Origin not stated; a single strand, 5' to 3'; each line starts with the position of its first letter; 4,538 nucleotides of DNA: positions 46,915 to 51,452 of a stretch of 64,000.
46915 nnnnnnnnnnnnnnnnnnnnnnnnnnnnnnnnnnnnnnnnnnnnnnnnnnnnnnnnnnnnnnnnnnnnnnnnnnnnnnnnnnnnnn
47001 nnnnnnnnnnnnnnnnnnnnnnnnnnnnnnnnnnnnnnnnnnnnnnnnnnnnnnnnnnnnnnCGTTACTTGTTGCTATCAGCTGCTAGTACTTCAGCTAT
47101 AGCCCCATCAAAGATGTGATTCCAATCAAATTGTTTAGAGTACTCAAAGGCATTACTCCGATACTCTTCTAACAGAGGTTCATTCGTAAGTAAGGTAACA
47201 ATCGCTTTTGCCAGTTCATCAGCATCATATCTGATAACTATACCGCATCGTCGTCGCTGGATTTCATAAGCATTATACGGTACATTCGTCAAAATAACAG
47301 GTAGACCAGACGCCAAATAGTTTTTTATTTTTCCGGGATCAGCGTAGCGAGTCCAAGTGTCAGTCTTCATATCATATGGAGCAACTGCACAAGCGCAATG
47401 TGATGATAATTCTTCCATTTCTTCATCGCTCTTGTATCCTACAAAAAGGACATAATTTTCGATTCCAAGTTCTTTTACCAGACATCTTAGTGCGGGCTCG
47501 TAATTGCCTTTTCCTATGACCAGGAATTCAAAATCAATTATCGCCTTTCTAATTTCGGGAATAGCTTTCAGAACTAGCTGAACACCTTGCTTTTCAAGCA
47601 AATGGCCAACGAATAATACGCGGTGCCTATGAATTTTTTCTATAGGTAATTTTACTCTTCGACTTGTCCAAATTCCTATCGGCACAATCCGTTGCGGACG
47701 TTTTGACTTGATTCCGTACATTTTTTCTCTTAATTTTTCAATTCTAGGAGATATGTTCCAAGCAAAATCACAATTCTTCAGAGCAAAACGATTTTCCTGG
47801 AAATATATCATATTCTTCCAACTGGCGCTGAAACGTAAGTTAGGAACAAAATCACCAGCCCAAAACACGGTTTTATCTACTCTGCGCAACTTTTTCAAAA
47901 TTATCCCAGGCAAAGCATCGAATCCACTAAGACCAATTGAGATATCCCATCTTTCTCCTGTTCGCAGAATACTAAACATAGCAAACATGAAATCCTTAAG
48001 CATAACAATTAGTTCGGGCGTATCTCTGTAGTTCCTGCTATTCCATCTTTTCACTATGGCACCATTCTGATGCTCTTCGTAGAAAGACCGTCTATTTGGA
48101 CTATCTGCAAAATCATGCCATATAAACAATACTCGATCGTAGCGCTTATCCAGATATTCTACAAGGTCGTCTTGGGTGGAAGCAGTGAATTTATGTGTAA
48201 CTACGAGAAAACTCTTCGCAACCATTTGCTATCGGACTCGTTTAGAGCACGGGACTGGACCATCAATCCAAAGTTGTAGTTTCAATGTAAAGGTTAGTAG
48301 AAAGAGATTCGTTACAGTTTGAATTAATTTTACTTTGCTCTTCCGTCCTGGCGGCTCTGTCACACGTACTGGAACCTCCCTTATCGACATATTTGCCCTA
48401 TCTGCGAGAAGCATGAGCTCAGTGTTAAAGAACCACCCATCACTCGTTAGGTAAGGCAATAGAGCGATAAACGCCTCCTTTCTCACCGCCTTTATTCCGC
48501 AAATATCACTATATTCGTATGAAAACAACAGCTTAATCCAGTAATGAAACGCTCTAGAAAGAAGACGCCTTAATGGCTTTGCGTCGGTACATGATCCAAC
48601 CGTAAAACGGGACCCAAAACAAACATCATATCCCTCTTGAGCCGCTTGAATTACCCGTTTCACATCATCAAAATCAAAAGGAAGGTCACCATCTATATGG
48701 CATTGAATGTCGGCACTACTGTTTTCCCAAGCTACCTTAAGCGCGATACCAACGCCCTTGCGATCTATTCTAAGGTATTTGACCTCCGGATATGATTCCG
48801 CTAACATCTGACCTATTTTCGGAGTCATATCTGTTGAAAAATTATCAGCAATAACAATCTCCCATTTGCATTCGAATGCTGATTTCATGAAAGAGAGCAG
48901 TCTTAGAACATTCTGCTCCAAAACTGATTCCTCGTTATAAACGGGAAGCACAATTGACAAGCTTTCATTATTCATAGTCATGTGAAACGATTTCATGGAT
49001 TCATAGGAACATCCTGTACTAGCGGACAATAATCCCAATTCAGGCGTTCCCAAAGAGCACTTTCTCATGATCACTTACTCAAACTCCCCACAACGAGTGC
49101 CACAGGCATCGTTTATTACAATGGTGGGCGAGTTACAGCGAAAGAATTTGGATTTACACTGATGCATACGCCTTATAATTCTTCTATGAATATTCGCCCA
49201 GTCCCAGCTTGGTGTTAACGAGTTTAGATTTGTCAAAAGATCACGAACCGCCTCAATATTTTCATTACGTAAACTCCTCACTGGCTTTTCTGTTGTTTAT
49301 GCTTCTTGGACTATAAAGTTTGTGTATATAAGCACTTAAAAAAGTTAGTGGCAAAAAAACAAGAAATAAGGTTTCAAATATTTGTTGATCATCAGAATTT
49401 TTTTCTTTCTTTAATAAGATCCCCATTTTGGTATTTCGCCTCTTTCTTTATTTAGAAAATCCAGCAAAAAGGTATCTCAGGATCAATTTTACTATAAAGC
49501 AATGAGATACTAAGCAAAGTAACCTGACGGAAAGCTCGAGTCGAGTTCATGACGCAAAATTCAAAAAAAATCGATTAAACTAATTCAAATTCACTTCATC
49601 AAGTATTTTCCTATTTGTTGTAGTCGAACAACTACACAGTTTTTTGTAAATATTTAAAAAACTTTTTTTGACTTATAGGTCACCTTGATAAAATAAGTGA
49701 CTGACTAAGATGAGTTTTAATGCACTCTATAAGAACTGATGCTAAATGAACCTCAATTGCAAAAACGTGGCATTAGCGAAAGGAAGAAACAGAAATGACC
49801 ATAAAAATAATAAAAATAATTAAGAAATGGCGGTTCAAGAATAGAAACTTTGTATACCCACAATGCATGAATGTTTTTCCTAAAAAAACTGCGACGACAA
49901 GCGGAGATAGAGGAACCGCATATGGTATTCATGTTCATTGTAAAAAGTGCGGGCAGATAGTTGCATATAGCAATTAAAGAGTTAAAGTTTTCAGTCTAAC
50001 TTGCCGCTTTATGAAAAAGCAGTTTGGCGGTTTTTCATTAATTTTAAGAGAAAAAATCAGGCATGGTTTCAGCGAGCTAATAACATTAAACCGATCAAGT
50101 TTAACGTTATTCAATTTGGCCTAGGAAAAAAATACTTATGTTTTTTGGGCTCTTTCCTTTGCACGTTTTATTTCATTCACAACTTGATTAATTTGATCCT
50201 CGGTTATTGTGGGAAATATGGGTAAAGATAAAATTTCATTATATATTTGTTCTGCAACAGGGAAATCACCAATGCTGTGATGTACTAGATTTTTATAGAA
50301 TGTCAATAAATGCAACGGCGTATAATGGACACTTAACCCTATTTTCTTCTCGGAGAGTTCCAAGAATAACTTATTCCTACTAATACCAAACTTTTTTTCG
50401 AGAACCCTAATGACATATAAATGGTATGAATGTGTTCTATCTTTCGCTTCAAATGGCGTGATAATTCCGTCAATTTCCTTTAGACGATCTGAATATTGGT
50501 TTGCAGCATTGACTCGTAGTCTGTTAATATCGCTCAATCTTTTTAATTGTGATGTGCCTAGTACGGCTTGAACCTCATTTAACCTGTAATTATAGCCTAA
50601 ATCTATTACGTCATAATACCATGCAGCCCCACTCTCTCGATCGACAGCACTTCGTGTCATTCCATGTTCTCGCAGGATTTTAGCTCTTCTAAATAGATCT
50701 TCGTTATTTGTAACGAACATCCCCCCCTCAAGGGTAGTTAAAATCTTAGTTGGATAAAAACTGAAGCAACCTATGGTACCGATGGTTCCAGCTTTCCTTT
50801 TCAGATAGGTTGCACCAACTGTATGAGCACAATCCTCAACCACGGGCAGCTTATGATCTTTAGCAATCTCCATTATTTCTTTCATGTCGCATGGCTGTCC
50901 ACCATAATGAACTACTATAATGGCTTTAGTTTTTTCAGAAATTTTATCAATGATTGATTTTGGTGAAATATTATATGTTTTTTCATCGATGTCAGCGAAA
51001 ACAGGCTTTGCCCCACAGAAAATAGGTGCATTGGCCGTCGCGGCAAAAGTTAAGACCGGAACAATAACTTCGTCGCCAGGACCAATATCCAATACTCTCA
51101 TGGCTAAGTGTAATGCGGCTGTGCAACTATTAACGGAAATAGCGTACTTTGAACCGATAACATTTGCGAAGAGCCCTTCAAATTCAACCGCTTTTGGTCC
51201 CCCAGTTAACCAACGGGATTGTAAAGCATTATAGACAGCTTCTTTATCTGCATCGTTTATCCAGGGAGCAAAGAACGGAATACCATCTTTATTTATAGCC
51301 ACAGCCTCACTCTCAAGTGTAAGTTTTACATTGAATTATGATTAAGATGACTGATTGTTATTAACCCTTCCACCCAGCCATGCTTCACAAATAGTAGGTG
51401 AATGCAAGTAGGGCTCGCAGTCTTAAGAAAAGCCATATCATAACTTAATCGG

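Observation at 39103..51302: Possible pathway to an N-(3-hydroxybutyryl) amino-deoxysugar on an archaeal surface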

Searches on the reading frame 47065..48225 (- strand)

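Call 5: search_protein_families(library=pfam, proteins=[window:47065-48225:-], max_evalue=0.001)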
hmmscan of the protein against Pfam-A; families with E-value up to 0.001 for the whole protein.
window:47065-48225:- (386 aa): 2 families
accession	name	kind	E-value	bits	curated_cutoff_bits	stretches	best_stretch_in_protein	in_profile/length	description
PF13692.12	Glyco_trans_1_4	-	7.8e-24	85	27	1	201-348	2-142/142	Glycosyl transferases group 1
PF00534.26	Glycos_transf_1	-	1.6e-22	80.3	26.4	1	202-360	17-170/172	Glycosyl transferases group 1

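Call 7: search_protein_families(library=ncbifam, proteins=[window:47065-48225:-], max_evalue=0.001)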
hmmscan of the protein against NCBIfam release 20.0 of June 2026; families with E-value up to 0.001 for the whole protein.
window:47065-48225:- (386 aa): 18 families
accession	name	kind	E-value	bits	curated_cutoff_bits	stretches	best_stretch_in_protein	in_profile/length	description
NF047880.1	glyco_SdgA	exception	6.2e-12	44.8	800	1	172-372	287-480/488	serine-aspartate repeat adhesin O-glycosyltransferase SdgA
NF007640.0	PRK10307.1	subfamily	5.5e-11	42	276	1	199-367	228-392/411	WcaI family glycosyltransferase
TIGR04063.1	stp3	hypoth_equivalog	1.1e-10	41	442.05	1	203-369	216-382/397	TIGR04063 family PEP-CTERM/XrtA system glycosyltransferase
NF041010.1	glycosy_Agl16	equivalog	2.6e-09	36.4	575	1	171-371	152-340/352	glycosylation protein Agl16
TIGR04005.1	wcaL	equivalog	2.4e-08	33.3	537.6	1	185-315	210-336/406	colanic acid biosynthesis glycosyltransferase WcaL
NF038295.1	EPS_HpsP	equivalog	1e-07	31.3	550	1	199-374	206-379/388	hormogonium polysaccharide biosynthesis glycosyltransferase HpsP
TIGR03088.1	stp2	hypoth_equivalog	2.4e-07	30.2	409.05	1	215-370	209-361/374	TIGR03088 family PEP-CTERM/XrtA system glycosyltransferase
NF050056.1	ProtGlycPglH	equivalog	6.8e-07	28.7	600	1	201-265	180-243/354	GalNAc-alpha-(1->4)-GalNAc-alpha-(1->3)-diNAcBac-PP-undecaprenol alpha-1,4-N-acetyl-D-galactosaminyltransferase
NF041876.1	EPS_EpsE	equivalog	3.1e-06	26.7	400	1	144-354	154-367/389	exopolysaccharide biosynthesis GT4 family glycosyltransferase EpsE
NF046085.1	XrtY_assoc_Gly1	equivalog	3.8e-06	26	400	1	196-362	205-363/387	XrtY-associated glycosyltransferase XYAG1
NF050063.1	ProtGlycPglJ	equivalog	9.2e-06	25.1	500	1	200-372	194-356/363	N-acetylgalactosamine-N,N'-diacetylbacillosaminyl-diphospho-undecaprenol 4-alpha-N-acetylgalactosaminyltransferase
TIGR03449.1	mycothiol_MshA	equivalog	1.2e-05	24.5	462.5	1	191-374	212-395/406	D-inositol-3-phosphate glycosyltransferase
TIGR04157.1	glyco_rSAM_CFB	subfamily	5.2e-05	22.4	400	1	145-270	163-294/406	TIGR04157 family glycosyltransferase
NF007326.0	PRK09814.2-3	equivalog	9.3e-05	21.7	420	1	289-360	256-324/349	beta-1,6-galactofuranosyltransferase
NF047676.1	TeichurnBiosyTuaH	equivalog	0.0002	20.4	550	1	217-375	227-380/384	teichuronic acid biosynthesis protein TuaH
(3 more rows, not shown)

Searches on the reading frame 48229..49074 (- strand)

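Call 5: search_protein_families(library=pfam, proteins=[window:48229-49074:-], max_evalue=0.001)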
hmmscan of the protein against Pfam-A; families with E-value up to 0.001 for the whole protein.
window:48229-49074:- (281 aa): 1 family
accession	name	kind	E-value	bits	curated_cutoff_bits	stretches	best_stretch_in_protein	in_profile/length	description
PF00535.33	Glycos_transf_2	-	9e-23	81.5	23.3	1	40-202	1-164/168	Glycosyl transferase family 2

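Call 7: search_protein_families(library=ncbifam, proteins=[window:48229-49074:-], max_evalue=0.001)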
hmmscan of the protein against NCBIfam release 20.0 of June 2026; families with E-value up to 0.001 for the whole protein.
window:48229-49074:- (281 aa): 14 families
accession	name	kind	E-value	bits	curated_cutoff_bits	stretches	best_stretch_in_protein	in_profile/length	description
NF047588.1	GlcsyltransPgfSStrep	equivalog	2.7e-13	49.8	500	1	39-177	3-138/308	glycosyltransferase PgfS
TIGR04182.1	glyco_TIGR04182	equivalog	1.3e-10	41.1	325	1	40-252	3-205/293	S-layer glycoprotein N-glycosyltransferase AglJ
NF007986.1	PRK10714.1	equivalog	1.8e-10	40.4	529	1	37-255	6-217/316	undecaprenyl-phosphate 4-deoxy-4-formamido-L-arabinose transferase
NF038302.1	EPS_HpsE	equivalog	3.5e-10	39.3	300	1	39-147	3-113/307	hormogonium polysaccharide biosynthesis glycosyltransferase HpsE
NF041391.1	DPhHxTase_Halo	equivalog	2.2e-09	36.6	375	1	46-243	4-188/213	dolichyl-phosphate hexose transferase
TIGR03937.1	PgaC_IcaA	equivalog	2e-08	33.6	422.3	1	33-146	41-151/407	poly-beta-1,6-N-acetyl-D-glucosamine synthase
NF007482.0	PRK10073.1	equivalog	2.3e-08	33.4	423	1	34-130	3-95/334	glycosyltransferase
NF047683.1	TeichurnBiosyTuaG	equivalog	3.4e-08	33.4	400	1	32-147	1-113/252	teichuronic acid biosynthesis protein TuaG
TIGR03111.1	glyc2_xrt_Gpos1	hypoth_equivalog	9.1e-07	28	363.95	1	26-152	38-163/439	TIGR03111 family XrtG-associated glycosyltransferase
TIGR04283.1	glyco_like_mftF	equivalog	9.2e-07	28.7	182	1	39-158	1-112/221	TIGR04283 family arsenosugar biosynthesis glycosyltransferase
NF010496.0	PRK13915.1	equivalog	3.7e-06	26.3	262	1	30-131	24-127/307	glucosyl-3-phosphoglycerate synthase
NF050050.1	ProtGlycPglI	equivalog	1.7e-05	24.4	500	1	38-155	3-118/306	GalNAc(5)-diNAcBac-PP-undecaprenol beta-1,3-glucosyltransferase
NF053739.1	GlytfEpsEBac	equivalog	8.5e-05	21.7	450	1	39-101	3-62/265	glycosyltransferase EpsE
TIGR03469.1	HpnB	hypoth_equivalog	0.00083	18.5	379.25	0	38-103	45-107/386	hopene-associated glycosyltransferase HpnB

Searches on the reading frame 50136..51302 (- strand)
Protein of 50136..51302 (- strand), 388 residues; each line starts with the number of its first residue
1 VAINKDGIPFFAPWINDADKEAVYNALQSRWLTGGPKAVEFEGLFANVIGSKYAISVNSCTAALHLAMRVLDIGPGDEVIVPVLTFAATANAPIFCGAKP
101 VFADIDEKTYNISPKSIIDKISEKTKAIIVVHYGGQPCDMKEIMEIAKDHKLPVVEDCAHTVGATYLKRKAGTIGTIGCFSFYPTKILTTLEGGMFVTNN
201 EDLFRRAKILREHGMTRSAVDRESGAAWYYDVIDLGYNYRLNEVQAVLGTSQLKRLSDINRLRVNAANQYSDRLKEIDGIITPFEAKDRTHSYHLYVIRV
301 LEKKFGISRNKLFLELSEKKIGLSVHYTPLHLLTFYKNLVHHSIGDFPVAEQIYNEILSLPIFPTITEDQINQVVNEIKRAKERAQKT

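Call 5: search_protein_families(library=pfam, proteins=[window:50136-51302:-], max_evalue=0.001)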
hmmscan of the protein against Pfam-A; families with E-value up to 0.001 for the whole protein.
window:50136-51302:- (388 aa): 4 families
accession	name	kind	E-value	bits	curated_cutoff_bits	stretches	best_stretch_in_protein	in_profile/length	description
PF01041.23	DegT_DnrJ_EryC1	-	2.8e-124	415.4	19.8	1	16-378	4-359/360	DegT/DnrJ/EryC1/StrS aminotransferase family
PF00155.27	Aminotran_1_2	-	5.7e-07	29.5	19.7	1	35-165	40-193/361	Aminotransferase class I and II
PF01212.27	Beta_elim_lyase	-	3.3e-05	23.8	27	1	36-165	32-176/288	Beta-eliminating lyase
PF00266.25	Aminotran_5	-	0.00073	19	21.5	0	46-164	53-182/371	Aminotransferase class-V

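Call 7: search_protein_families(library=ncbifam, proteins=[window:50136-51302:-], max_evalue=0.001)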
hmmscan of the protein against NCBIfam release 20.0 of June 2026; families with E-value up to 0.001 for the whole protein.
window:50136-51302:- (388 aa): 17 families
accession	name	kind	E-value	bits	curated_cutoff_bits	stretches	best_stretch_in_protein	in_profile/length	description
TIGR03588.1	PseC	equivalog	6.5e-120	400.5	423.5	1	8-380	2-378/380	UDP-4-amino-4,6-dideoxy-N-acetyl-beta-L-altrosamine transaminase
NF008658.2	PRK11658.1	equivalog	4.2e-95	318.6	631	1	6-380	3-375/379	UDP-4-amino-4-deoxy-L-arabinose aminotransferase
NF008687.0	PRK11706.1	equivalog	3.1e-87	292.8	375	1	8-380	2-372/375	dTDP-4-amino-4,6-dideoxygalactose transaminase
TIGR04181.1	NHT_00031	hypoth_equivalog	2.2e-76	257.1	420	1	8-361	1-357/359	LegC family aminotransferase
TIGR02379.1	ECA_wecE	subfamily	1.4e-75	254.5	434.85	1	8-379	2-372/376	dTDP-4-amino-4,6-dideoxy-D-glucose transaminase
TIGR04427.1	PLP_DesI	equivalog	4.1e-62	210.5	650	1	24-385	39-386/390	dTDP-4-dehydro-6-deoxyglucose aminotransferase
NF011936.0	PRK15407.1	equivalog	3.1e-59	200.8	423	1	8-383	37-437/440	lipopolysaccharide biosynthesis protein RfbH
NF005817.0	PRK07683.1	equivalog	1.5e-09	37.1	575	1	55-157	93-200/387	aminotransferase A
NF041364.1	GntC_guanitoxin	equivalog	2.4e-07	30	415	1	60-157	69-173/356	guanitoxin biosynthesis PLP-dependent (S)-gamma-hydroxy-L-arginine cyclodehydratase GntC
NF005816.0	PRK07682.1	equivalog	2.7e-07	29.6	620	1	60-157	99-202/390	aminotransferase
NF006230.0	PRK08363.1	equivalog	4.8e-07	28.9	534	1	58-157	100-205/398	alanine aminotransferase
NF004975.0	PRK06348.1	equivalog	1.2e-05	24.5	549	1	56-157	95-201/384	pyridoxal phosphate-dependent aminotransferase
NF004650.0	PRK05994.1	equivalog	1.3e-05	24.2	667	1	41-169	68-194/427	O-acetylhomoserine aminocarboxypropyltransferase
TIGR01977.1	am_tr_V_EF2568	hypoth_equivalog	4e-05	22.8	377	1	107-177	120-193/376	cysteine desulfurase family protein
NF004770.0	PRK06108.1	subfamily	0.00038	19.4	422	1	55-130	100-176/396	pyridoxal phosphate-dependent aminotransferase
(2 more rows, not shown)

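Call 59: search_solved_structures(query=window:50136-51302:-, max_evalue=1e-40)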
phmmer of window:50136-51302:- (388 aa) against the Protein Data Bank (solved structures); distinct sequences matched with E-value up to 1e-40: 38.
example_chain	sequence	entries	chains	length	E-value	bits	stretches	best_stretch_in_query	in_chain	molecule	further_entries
1mdo_A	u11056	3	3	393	6.8e-74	252.6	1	5-378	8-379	ArnB aminotransferase | UDP-4-amino-4-deoxy-L-arabinose--oxoglutarate aminotransferase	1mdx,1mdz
8sng_A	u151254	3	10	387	2.4e-73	250.7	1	6-379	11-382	UDP-4-amino-4-deoxy-L-arabinose--oxoglutarate aminotransferase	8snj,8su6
4oca_A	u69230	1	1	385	5e-73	249.7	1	5-378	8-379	UDP-4-amino-4-deoxy-L-arabinose--oxoglutarate aminotransferase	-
7b0d_A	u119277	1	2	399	1.8e-70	241.3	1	19-377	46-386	Glutamine--scyllo-inositol transaminase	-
3bn1_A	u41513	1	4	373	2.7e-68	234.2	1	10-377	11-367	Perosamine synthetase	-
3dr7_A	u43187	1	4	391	3.2e-68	233.9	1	10-377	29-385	Putative perosamine synthetase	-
3dr4_A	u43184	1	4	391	2.2e-67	231.2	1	10-377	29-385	Putative perosamine synthetase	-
7l7x_AAA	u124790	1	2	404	2.3e-64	221.2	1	11-378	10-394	DegT/DnrJ/EryC1/StrS aminotransferase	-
5uid_A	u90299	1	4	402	1.5e-62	215.3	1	8-380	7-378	Aminotransferase TlmJ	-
3frk_A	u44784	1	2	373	2.6e-62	214.4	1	28-380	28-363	QdtB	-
7b0m_AAA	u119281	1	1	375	2.2e-61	211.4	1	12-370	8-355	Sugar aminotransferase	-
4lc3_A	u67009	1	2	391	1.8e-59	205.1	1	8-383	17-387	Putative UDP-4-amino-4-deoxy-l-arabinose--oxoglutarate aminotransferase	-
6ewj_A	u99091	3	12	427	6.1e-58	200.1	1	7-384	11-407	Putative capsular polysaccharide biosynthesis protein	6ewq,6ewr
7n63_A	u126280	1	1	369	4.5e-57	197.2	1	22-377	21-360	Putative aminotransferase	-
8vr3_A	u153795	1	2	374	4.3e-54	187.4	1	11-378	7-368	DegT/DnrJ/EryC1/StrS aminotransferase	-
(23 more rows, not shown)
